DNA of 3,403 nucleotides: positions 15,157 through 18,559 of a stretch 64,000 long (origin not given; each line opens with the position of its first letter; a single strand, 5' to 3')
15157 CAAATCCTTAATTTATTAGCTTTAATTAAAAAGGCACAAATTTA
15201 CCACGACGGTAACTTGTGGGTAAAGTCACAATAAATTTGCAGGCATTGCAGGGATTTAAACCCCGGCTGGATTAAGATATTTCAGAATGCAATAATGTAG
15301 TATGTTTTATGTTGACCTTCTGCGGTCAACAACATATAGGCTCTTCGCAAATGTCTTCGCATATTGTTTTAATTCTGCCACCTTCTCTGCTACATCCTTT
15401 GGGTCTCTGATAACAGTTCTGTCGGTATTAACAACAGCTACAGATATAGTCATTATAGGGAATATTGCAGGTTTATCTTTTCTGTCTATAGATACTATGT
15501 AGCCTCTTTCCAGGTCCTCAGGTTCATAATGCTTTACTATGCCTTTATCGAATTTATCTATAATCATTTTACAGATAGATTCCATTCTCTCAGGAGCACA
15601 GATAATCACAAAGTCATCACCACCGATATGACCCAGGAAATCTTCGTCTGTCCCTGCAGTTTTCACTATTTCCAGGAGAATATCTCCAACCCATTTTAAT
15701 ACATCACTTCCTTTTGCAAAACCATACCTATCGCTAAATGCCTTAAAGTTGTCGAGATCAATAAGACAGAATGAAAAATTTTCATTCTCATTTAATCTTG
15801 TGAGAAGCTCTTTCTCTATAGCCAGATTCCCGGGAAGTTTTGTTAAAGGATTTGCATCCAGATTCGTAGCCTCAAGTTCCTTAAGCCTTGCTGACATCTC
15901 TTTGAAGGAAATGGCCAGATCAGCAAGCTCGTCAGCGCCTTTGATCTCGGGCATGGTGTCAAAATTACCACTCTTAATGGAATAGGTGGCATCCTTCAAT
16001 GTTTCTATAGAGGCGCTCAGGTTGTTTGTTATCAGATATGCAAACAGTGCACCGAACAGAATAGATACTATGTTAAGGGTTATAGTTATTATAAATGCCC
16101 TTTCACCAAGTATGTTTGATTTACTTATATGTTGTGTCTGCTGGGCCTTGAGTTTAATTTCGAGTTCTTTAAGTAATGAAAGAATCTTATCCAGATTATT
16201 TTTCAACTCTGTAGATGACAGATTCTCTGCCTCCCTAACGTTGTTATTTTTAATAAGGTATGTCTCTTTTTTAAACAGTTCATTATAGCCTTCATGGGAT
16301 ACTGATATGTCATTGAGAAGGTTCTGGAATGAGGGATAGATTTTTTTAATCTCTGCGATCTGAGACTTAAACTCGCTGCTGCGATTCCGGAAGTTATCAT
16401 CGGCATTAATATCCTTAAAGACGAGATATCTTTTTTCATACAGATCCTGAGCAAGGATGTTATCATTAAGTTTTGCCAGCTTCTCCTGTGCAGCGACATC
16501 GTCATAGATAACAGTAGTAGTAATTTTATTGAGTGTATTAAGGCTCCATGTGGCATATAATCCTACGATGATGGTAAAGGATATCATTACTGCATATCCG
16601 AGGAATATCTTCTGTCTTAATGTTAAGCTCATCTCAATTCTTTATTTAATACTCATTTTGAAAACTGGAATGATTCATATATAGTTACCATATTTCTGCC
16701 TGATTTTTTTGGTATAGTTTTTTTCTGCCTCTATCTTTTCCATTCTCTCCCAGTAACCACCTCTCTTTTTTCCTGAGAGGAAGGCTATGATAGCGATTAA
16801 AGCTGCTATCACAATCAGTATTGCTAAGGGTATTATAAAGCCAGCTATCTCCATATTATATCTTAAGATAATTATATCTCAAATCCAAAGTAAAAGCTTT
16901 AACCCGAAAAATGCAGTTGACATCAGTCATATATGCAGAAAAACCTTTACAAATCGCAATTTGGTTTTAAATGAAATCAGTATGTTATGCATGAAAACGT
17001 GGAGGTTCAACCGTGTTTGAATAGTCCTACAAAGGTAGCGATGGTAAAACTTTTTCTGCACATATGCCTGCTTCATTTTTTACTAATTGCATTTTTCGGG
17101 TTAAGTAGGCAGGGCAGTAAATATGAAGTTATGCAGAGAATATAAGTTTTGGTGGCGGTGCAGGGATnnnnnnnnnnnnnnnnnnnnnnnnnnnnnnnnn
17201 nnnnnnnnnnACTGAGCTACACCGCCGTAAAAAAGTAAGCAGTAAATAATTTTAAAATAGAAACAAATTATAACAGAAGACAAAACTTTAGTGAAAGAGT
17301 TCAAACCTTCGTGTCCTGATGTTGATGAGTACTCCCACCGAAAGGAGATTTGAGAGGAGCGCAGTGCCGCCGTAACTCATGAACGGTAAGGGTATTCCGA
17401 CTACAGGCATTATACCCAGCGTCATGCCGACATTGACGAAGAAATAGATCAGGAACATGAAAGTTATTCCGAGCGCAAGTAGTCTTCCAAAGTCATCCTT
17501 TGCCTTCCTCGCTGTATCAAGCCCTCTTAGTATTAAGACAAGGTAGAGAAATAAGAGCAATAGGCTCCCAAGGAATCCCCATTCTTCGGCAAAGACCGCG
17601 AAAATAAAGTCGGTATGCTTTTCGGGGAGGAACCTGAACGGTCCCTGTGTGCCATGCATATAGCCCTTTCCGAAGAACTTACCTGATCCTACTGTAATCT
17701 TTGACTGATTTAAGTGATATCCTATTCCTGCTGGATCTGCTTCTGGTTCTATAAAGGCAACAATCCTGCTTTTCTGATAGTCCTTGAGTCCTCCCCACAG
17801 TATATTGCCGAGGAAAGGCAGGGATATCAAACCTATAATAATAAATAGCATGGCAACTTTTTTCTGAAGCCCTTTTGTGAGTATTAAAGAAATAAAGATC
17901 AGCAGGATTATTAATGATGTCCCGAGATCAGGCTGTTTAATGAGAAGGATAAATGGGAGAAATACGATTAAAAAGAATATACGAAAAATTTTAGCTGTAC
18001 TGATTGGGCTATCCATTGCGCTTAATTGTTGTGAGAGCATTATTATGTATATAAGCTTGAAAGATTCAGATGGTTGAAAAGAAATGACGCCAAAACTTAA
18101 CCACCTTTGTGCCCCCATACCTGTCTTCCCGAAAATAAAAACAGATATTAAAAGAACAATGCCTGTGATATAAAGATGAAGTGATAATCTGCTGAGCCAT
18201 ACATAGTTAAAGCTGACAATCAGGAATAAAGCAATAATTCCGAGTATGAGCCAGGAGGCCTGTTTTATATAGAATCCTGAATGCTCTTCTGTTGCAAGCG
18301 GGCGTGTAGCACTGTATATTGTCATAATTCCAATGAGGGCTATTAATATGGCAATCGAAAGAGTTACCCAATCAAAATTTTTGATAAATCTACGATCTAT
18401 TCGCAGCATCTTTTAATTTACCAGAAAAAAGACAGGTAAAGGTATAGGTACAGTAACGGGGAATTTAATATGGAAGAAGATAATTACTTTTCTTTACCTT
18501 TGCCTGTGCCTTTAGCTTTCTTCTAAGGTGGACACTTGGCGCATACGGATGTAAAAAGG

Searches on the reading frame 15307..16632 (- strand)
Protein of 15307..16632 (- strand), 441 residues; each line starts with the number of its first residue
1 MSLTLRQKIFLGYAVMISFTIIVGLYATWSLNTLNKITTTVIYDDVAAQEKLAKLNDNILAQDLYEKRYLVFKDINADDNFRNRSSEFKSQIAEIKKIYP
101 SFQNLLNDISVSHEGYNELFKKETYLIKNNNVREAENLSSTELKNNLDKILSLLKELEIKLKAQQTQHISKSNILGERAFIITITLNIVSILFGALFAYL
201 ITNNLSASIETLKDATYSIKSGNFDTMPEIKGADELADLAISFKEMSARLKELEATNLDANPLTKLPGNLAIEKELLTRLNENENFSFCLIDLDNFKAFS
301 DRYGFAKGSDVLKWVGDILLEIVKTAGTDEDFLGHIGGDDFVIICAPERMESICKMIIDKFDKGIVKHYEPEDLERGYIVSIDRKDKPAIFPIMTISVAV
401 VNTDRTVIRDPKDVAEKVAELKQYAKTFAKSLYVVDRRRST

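Call 53: search_protein_families(library=pfam, proteins=[window:15307-16632:-], max_evalue=0.00001)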
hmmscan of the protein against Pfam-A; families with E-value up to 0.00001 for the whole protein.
window:15307-16632:- (441 aa): 3 families
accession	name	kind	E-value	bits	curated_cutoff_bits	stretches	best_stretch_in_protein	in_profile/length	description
PF00990.26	GGDEF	-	4.9e-14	52.8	23.8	1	262-353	5-102/161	Diguanylate cyclase, GGDEF domain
PF00672.30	HAMP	-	1.6e-09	38.4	25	1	200-252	1-53/53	HAMP domain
PF12729.13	4HB_MCP_1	-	3.1e-09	37.1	27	1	3-173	2-177/181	Four helix bundle sensory module for signal transduction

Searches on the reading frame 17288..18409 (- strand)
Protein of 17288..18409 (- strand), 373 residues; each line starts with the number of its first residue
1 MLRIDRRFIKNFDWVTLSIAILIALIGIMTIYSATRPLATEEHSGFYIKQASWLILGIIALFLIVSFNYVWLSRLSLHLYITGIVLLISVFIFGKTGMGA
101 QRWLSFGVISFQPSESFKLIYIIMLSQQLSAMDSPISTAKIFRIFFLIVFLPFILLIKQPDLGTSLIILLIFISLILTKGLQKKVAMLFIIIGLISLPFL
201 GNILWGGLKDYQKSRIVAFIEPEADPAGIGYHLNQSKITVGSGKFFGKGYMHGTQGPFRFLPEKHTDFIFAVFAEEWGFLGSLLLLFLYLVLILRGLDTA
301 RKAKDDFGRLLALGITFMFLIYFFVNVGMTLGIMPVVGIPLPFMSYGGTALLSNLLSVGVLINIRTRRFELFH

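Call 53: search_protein_families(library=pfam, proteins=[window:17288-18409:-], max_evalue=0.00001)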
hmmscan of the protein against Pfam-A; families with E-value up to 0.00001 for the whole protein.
window:17288-18409:- (373 aa): 1 family
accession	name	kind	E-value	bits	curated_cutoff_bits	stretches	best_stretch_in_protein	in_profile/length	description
PF01098.24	FTSW_RODA_SPOVE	-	1.4e-97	327.4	26.4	1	16-367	4-353/356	Cell cycle protein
